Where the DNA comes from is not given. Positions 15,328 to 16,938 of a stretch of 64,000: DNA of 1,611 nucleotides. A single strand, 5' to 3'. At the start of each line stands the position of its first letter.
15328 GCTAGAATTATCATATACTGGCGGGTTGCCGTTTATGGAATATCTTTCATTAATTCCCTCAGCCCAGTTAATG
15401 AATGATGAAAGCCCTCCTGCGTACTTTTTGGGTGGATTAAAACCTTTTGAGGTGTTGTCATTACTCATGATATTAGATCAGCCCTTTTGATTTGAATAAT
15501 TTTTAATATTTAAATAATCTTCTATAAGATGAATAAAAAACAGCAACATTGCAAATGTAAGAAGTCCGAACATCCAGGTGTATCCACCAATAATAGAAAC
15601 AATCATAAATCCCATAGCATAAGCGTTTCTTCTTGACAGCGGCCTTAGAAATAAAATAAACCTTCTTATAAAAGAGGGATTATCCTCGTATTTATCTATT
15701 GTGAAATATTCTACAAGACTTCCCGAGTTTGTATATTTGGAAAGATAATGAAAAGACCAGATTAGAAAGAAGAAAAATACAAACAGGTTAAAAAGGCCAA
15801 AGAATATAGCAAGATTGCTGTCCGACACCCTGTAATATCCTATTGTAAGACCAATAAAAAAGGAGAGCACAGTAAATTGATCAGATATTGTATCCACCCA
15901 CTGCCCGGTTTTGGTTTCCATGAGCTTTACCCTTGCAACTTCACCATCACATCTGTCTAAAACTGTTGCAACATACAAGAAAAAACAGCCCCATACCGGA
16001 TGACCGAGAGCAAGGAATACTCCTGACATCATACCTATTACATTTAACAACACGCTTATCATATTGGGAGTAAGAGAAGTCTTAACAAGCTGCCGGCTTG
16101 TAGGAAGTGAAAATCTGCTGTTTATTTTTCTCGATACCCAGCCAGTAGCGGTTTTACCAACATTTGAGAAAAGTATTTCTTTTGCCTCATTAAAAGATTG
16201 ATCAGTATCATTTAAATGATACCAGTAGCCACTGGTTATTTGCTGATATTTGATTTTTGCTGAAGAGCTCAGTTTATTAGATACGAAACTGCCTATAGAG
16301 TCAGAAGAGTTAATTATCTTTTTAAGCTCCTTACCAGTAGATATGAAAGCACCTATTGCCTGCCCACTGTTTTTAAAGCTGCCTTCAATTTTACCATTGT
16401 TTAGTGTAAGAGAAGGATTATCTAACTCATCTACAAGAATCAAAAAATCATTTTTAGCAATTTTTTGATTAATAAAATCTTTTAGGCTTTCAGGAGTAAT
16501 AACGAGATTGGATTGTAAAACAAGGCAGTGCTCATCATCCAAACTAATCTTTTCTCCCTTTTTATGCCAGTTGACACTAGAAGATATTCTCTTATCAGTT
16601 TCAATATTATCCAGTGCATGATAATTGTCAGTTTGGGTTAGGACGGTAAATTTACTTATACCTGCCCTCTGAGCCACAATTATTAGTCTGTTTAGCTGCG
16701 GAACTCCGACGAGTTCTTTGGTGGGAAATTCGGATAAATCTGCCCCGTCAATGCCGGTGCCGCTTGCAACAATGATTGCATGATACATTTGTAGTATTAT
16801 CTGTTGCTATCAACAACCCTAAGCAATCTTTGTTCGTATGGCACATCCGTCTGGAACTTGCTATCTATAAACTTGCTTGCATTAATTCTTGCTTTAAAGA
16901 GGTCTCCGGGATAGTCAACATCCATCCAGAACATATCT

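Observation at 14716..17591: Tightly coupled 3-gene operon: cytidylyltransferase, NTase-like/CDP-alcohol phosphotransferase fusion, AspH/LpxO-like dioxygenase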

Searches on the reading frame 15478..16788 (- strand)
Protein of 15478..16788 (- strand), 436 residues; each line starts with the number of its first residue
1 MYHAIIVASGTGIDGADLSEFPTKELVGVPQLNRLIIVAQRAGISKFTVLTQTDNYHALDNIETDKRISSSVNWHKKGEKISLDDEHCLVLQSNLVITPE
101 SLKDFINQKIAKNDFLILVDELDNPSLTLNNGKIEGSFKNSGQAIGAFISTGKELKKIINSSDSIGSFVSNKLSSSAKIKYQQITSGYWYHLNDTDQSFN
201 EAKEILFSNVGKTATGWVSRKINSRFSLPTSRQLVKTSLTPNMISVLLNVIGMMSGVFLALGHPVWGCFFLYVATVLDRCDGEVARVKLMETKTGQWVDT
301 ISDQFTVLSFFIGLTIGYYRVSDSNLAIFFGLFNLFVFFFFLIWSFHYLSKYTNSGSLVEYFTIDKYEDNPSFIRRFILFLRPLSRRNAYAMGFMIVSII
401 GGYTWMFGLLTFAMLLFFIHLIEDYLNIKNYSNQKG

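Call 3: search_protein_families(library=pfam, proteins=[window:15478-16788:-], max_evalue=0.1)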
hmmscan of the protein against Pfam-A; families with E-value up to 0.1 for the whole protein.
window:15478-16788:- (436 aa): 1 family
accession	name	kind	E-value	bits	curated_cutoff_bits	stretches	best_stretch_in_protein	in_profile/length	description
PF01066.26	CDP-OH_P_transf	-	4.6e-12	47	22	1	240-327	3-86/152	CDP-alcohol phosphatidyltransferase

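Call 4: search_protein_families(library=ncbifam, proteins=[window:15478-16788:-], max_evalue=0.1)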
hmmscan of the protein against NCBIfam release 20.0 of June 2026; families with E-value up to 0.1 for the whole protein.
window:15478-16788:- (436 aa): 9 families
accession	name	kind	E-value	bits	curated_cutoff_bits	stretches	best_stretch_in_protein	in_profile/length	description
NF041135.1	IPPtranDIPPsyn_Thcocales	equivalog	1.7e-25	89.9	580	1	4-337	3-345/419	bifunctional L-myo-inositol-1-phosphate cytidylyltransferase/CDP-L-myo-inositol myo-inositolphosphotransferase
NF040950.1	archin_ph_syn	equivalog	7.9e-14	51.9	180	1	224-329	9-115/191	archaetidylinositol phosphate synthase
NF045883.1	PIPSynth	equivalog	1.2e-10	41.4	170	1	219-331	3-117/197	phosphatidylinositol phosphate synthase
NF052561.1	PIPSynBT1523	equivalog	1.9e-07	31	350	1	230-324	16-118/232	hypothetical protein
NF038087.1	arch_ser_synth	exception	4.3e-06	26.5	240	1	240-352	6-114/216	archaetidylserine synthase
NF053678.1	ClpnSynClsA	equivalog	5.7e-06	26.6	240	1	240-316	5-82/180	cardiolipin synthase ClsA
TIGR00473.1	pssA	equivalog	0.00012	22.2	107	1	248-322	4-75/153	CDP-diacylglycerol--serine O-phosphatidyltransferase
TIGR00560.1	pgsA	equivalog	0.011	16.3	109.1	1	248-316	17-85/183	CDP-diacylglycerol--glycerol-3-phosphate 3-phosphatidyltransferase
TIGR04217.1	archae_ser_T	exception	0.011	15.5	200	1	235-305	4-73/221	archaetidylserine synthase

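Call 6: find_encoding_contigs(protein=window:15478-16788:-, flank=10000, max_places=6)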
Protein window:15478-16788:- (436 aa): 23 contigs read that carry it; 6 places shown.
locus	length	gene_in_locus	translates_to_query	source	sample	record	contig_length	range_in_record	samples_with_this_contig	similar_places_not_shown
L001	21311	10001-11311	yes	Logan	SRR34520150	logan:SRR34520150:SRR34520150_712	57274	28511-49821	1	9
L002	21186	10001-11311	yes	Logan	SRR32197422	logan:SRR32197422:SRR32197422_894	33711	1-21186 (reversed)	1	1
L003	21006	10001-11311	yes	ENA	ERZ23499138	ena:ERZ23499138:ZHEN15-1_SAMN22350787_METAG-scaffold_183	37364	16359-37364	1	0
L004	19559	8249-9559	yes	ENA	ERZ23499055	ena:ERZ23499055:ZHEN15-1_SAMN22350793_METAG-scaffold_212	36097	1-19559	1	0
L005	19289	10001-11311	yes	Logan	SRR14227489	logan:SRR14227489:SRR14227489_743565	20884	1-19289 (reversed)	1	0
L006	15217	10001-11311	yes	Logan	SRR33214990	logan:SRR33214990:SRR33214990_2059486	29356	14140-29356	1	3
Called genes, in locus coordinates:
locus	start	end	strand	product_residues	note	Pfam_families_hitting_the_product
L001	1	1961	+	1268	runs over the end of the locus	PF27051:TamB_N (weak), PF04357:TamB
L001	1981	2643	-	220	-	PF07638:Sigma70_ECF (weak), PF04542:Sigma70_r2, PF04545:Sigma70_r4, PF08281:Sigma70_r4_2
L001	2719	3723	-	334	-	PF00561:Abhydrolase_1, PF12146:Hydrolase_4 (weak), PF12697:Abhydrolase_6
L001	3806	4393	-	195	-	PF00440:TetR_N, PF16925:TetR_C_13 (weak)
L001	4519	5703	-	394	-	PF00155:Aminotran_1_2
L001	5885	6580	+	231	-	PF03330:DPBB_1, PF05036:SPOR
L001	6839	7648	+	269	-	PF02548:Pantoate_transf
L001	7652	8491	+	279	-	PF02569:Pantoate_ligase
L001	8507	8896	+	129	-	PF02261:Asp_decarbox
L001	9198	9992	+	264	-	PF00483:NTP_transferase, PF12804:NTP_transf_3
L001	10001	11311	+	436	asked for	PF01066:CDP-OH_P_transf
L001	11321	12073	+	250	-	PF05118:Asp_Arg_Hydrox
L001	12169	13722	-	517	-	PF00209:SNF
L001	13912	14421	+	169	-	PF21157:DksA_N, PF01258:zf-dskA_traR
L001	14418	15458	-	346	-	PF01008:IF-2B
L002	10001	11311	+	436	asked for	PF01066:CDP-OH_P_transf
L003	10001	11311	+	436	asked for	PF01066:CDP-OH_P_transf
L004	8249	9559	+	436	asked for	PF01066:CDP-OH_P_transf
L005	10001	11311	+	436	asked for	PF01066:CDP-OH_P_transf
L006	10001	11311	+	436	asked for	PF01066:CDP-OH_P_transf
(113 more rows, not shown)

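Call 8: find_homologous_proteins(query=window:15478-16788:-, max_evalue=0.001)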
Query window:15478-16788:- (436 aa): 294 proteins with E <= 0.001 among 7170 candidates; the best 120 are listed.
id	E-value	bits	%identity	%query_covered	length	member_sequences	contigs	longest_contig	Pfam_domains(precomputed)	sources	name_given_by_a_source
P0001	7.7e-288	972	100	100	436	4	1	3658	PF01066.27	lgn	-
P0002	3.0e-244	828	85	100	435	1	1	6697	PF01066.27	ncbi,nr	ncbi:MAG: CDP-alcohol phosphatidyltransferase family protein [Candidatus Dadabacteria bacterium]|nr:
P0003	2.3e-240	816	82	100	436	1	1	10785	PF01066.27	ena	-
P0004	1.8e-215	734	75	100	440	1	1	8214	PF01066.27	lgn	-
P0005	1.0e-212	724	73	100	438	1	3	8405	PF01066.27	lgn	-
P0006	7.9e-210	715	72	100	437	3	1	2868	PF01066.27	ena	-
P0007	2.6e-206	703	72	100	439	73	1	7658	PF01066.27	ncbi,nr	ncbi:MAG: CDP-alcohol phosphatidyltransferase family protein [Deltaproteobacteria bacterium]|nr:MAG:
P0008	7.0e-159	547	58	100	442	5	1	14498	PF01066.27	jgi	-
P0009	7.1e-159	547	59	100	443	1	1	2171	PF01066.27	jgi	-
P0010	1.1e-158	546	58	100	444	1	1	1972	PF01066.27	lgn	-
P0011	7.0e-158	544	58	100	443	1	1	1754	PF01066.27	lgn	-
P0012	8.4e-157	540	57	100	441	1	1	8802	PF01066.27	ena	-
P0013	5.9e-143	495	51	100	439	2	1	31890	PF01066.27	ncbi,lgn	-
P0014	6.0e-142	491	51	99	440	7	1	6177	PF01066.27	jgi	jgi:phosphatidylglycerophosphate synthase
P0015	8.2e-142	491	52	99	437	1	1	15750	PF01066.27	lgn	-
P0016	3.1e-141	489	49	100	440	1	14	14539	PF01066.27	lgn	-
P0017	3.6e-141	489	50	100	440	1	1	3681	PF01066.27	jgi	jgi:phosphatidylglycerophosphate synthase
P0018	3.8e-141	489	50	99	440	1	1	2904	PF01066.27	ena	-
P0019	5.3e-141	488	50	100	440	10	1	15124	PF01066.27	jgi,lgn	jgi:phosphatidylglycerophosphate synthase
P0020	6.5e-141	488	51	98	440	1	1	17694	PF01066.27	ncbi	-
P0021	1.2e-140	487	50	99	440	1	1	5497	PF01066.27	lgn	-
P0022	3.3e-140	486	50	99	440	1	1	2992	PF01066.27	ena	-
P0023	3.6e-140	486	50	99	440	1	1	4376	PF01066.27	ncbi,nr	ncbi:MAG TPA: CDP-alcohol phosphatidyltransferase family protein [Thermodesulfobacteriota bacterium]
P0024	5.0e-140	485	50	99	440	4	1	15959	PF01066.27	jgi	-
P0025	5.6e-140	485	50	99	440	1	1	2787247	PF01066.27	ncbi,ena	-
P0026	5.8e-140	485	49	100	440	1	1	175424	PF01066.27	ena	-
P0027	7.1e-140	485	51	100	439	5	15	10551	PF01066.27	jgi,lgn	jgi:phosphatidylglycerophosphate synthase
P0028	1.5e-139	483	50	99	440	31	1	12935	PF01066.27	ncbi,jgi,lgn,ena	-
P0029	1.6e-139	483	50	99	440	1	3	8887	PF01066.27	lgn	-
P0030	2.1e-139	483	50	99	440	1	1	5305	PF01066.27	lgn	-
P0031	3.9e-139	482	50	99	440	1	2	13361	PF01066.27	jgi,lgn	jgi:phosphatidylglycerophosphate synthase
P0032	6.8e-139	481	50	99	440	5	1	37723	PF01066.27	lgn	-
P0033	1.2e-138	480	49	100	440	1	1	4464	PF01066.27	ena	-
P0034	1.6e-138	480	50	100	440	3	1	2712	PF01066.27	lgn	-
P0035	1.7e-138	480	50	99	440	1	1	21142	PF01066.27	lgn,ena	-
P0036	2.0e-138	480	49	100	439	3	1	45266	PF01066.27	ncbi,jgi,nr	ncbi:CDP-alcohol phosphatidyltransferase family protein [Desulfobacterota bacterium AH_259_B03_O07]|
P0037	2.1e-138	480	49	100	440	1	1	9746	PF01066.27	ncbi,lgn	ncbi:MAG: CDP-alcohol phosphatidyltransferase family protein [Thermodesulfobacteriota bacterium]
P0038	2.8e-138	479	49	100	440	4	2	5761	PF01066.27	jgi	jgi:CDP-L-myo-inositol myo-inositolphosphotransferase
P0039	3.2e-138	479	50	100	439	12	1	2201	PF01066.27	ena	-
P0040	5.9e-138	478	49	100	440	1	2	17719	PF01066.27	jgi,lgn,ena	-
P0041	6.4e-138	478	49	100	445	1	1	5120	PF01066.27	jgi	-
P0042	7.4e-138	478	49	100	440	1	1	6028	PF01066.27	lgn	-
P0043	8.6e-138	478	50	99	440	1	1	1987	PF01066.27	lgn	-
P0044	1.0e-137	477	50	100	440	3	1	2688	PF01066.27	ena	-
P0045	1.1e-137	477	50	100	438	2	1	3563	PF01066.27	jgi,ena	-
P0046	1.3e-137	477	49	100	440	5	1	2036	PF01066.27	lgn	-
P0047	2.4e-137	476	50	99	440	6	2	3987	PF01066.27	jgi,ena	jgi:CDP-L-myo-inositol myo-inositolphosphotransferase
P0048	2.4e-137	476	49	100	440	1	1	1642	PF01066.27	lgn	-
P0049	2.9e-137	476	49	100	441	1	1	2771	PF01066.27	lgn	-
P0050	4.0e-137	475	50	100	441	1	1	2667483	PF01066.27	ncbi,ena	-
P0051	8.7e-137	474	48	100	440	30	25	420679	PF01066.27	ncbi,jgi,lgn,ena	-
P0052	9.8e-137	474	50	99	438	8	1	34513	PF01066.27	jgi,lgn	jgi:phosphatidylglycerophosphate synthase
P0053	1.3e-136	474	48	100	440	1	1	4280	PF01066.27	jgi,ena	-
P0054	1.3e-136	474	48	100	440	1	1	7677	PF01066.27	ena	-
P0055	1.3e-136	474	50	100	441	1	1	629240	PF01066.27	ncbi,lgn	ncbi:MAG: CDP-alcohol phosphatidyltransferase family protein [Deltaproteobacteria bacterium]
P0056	1.4e-136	474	48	100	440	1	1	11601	PF01066.27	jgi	-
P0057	1.8e-136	473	49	100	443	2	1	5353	PF01066.27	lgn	-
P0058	1.8e-136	473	50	99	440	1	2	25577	PF01066.27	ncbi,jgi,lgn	-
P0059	1.9e-136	473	48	100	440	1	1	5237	PF01066.27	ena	-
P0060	2.1e-136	473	49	100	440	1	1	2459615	PF01066.27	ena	-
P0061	2.5e-136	473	49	100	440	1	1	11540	PF01066.27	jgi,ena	jgi:phosphatidylglycerophosphate synthase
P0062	2.7e-136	473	48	100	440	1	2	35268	PF01066.27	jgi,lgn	-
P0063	3.1e-136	473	50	99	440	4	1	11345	PF01066.27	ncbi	-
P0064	3.4e-136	472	48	100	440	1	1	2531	PF01066.27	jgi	-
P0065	4.3e-136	472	49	99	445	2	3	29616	PF01066.27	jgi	jgi:phosphatidylglycerophosphate synthase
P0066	5.5e-136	472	48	100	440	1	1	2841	PF01066.27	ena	-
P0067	5.6e-136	472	49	100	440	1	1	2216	PF01066.27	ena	-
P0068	9.1e-136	471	48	100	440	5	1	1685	PF01066.27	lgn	-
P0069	9.5e-136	471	48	100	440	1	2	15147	PF01066.27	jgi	-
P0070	1.0e-135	471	49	100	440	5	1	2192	PF01066.27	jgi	-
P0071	1.1e-135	471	48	100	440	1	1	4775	PF01066.27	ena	-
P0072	1.2e-135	471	49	100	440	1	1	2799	PF01066.27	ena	-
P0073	2.8e-135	469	48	100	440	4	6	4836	PF01066.27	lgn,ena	-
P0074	3.4e-135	469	49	100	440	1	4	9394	PF01066.27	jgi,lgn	-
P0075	3.7e-135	469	50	98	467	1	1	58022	PF01066.27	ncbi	ncbi:MAG: CDP-alcohol phosphatidyltransferase family protein [Thermodesulfobacteriota bacterium]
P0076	4.4e-135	469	49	99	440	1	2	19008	PF01066.27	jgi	jgi:CDP-L-myo-inositol myo-inositolphosphotransferase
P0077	4.6e-135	469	48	100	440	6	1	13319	PF01066.27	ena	-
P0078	5.7e-135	468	76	61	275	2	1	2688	PF01066.27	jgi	jgi:phosphatidylglycerophosphate synthase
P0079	7.2e-135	468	50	99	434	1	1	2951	PF01066.27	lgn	-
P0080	1.0e-134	468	48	100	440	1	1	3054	PF01066.27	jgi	-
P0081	1.3e-134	467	49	100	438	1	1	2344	PF01066.27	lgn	-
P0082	1.7e-134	467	48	100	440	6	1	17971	PF01066.27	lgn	-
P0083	1.8e-134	467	49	99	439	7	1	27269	PF01066.27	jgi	jgi:CDP-L-myo-inositol myo-inositolphosphotransferase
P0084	2.1e-134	466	48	100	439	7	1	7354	PF01066.27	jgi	-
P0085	2.8e-134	466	48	100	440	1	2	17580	PF01066.27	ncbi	-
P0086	3.7e-134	466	49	100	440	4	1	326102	PF01066.27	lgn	-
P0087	3.8e-134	466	48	100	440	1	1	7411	PF01066.27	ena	-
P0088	5.3e-134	465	48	98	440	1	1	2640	PF01066.27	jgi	-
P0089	5.5e-134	465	48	100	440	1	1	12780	PF01066.27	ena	-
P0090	5.5e-134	465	49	100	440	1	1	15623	PF01066.27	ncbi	ncbi:MAG: CDP-alcohol phosphatidyltransferase family protein [Thermodesulfobacteriota bacterium]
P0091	7.2e-134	465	48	100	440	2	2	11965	PF01066.27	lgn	-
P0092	7.9e-134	465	48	100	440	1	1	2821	PF01066.27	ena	-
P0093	2.1e-133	463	48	100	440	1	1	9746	PF01066.27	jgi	-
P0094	2.1e-133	463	49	99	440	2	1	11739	PF01066.27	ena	-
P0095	2.4e-133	463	48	99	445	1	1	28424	PF01066.27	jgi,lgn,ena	-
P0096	3.3e-133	463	47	100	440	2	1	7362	PF01066.27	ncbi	-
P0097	5.4e-133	462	49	99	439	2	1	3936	PF01066.27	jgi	jgi:phosphatidylglycerophosphate synthase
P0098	5.5e-133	462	47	100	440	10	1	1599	PF01066.27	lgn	-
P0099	6.8e-133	462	49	99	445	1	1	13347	PF01066.27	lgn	-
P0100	7.9e-133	461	46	100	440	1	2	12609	PF01066.27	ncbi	-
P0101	1.2e-132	461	48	100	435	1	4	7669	PF01066.27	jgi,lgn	-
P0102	1.5e-132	460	48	100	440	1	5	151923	PF01066.27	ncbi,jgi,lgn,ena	-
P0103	1.6e-132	460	48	99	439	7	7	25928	PF01066.27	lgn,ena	-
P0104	1.8e-132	460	48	100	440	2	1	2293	PF01066.27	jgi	-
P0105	1.9e-132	460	49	99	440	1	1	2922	PF01066.27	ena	-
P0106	2.0e-132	460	47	100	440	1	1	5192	PF01066.27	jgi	-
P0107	3.4e-132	459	47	100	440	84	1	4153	PF01066.27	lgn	-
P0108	3.4e-132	459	47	100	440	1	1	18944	PF01066.27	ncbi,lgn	-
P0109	3.7e-132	459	48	99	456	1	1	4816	PF01066.27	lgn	-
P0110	4.4e-132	459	47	100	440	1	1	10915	PF01066.27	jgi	jgi:CDP-L-myo-inositol myo-inositolphosphotransferase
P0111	4.5e-132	459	47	100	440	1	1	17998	PF01066.27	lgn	-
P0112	5.0e-132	459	48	100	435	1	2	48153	PF01066.27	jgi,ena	-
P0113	5.2e-132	459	47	99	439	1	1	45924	PF01066.27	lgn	-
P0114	5.8e-132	458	49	99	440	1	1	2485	PF01066.27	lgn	-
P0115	6.3e-132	458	49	100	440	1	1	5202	PF01066.27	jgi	-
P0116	6.6e-132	458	48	100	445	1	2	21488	PF01066.27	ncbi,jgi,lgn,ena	-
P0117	8.7e-132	458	46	100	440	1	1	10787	PF01066.27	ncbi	-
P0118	9.4e-132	458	49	99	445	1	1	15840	PF01066.27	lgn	-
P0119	1.0e-131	458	49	99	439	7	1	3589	PF01066.27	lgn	-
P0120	1.1e-131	458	46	100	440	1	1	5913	PF01066.27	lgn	-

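Call 10: find_encoding_contigs(protein=P0025, flank=8000, max_places=2)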
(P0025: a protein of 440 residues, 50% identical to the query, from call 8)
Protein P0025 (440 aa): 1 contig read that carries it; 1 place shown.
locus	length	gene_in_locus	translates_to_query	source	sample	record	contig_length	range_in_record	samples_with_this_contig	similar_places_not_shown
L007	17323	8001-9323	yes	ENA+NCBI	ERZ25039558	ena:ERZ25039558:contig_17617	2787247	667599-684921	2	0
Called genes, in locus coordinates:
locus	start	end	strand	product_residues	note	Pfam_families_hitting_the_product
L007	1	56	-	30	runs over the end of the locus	-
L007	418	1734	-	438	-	-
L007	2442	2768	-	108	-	-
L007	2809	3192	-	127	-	PF13730:HTH_36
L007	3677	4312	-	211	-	PF02567:PhzC-PhzF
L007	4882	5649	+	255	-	PF02548:Pantoate_transf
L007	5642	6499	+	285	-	PF02569:Pantoate_ligase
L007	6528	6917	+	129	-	PF02261:Asp_decarbox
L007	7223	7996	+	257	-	PF00483:NTP_transferase, PF12804:NTP_transf_3, PF20202:DUF6564 (weak)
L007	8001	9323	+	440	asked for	PF01066:CDP-OH_P_transf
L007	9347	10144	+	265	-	PF05118:Asp_Arg_Hydrox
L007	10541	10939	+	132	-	PF21157:DksA_N, PF01258:zf-dskA_traR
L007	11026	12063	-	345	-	PF01008:IF-2B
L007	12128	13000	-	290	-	PF06325:PrmA, PF05175:MTS (weak), PF13489:Methyltransf_23, PF13847:Methyltransf_31 (weak), PF08241:Methyltransf_11 (weak), PF13649:Methyltransf_25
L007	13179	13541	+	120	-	PF21157:DksA_N, PF01258:zf-dskA_traR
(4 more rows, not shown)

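Call 11: find_encoding_contigs(protein=P0055, flank=8000, max_places=2)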
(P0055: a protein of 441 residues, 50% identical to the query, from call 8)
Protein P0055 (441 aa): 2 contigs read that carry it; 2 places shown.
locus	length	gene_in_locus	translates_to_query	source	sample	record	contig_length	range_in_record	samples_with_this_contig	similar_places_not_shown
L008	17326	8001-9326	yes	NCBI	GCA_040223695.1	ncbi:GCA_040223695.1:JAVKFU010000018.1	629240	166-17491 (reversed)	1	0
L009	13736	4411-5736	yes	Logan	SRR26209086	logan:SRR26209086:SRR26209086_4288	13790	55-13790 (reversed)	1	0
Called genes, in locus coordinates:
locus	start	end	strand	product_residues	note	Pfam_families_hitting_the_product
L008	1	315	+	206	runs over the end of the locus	PF02674:Colicin_V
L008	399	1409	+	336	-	PF00316:FBPase, PF18913:FBPase_C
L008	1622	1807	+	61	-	-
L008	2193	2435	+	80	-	-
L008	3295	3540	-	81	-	PF01541:GIY-YIG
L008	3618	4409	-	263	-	PF02567:PhzC-PhzF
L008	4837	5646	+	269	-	PF02548:Pantoate_transf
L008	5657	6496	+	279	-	PF02569:Pantoate_ligase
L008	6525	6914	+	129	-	PF02261:Asp_decarbox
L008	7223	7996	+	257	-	PF00483:NTP_transferase, PF12804:NTP_transf_3, PF20202:DUF6564 (weak)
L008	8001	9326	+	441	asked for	PF01066:CDP-OH_P_transf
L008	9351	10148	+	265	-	PF05118:Asp_Arg_Hydrox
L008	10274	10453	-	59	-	-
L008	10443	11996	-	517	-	PF00209:SNF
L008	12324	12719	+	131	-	PF21157:DksA_N, PF01258:zf-dskA_traR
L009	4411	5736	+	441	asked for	PF01066:CDP-OH_P_transf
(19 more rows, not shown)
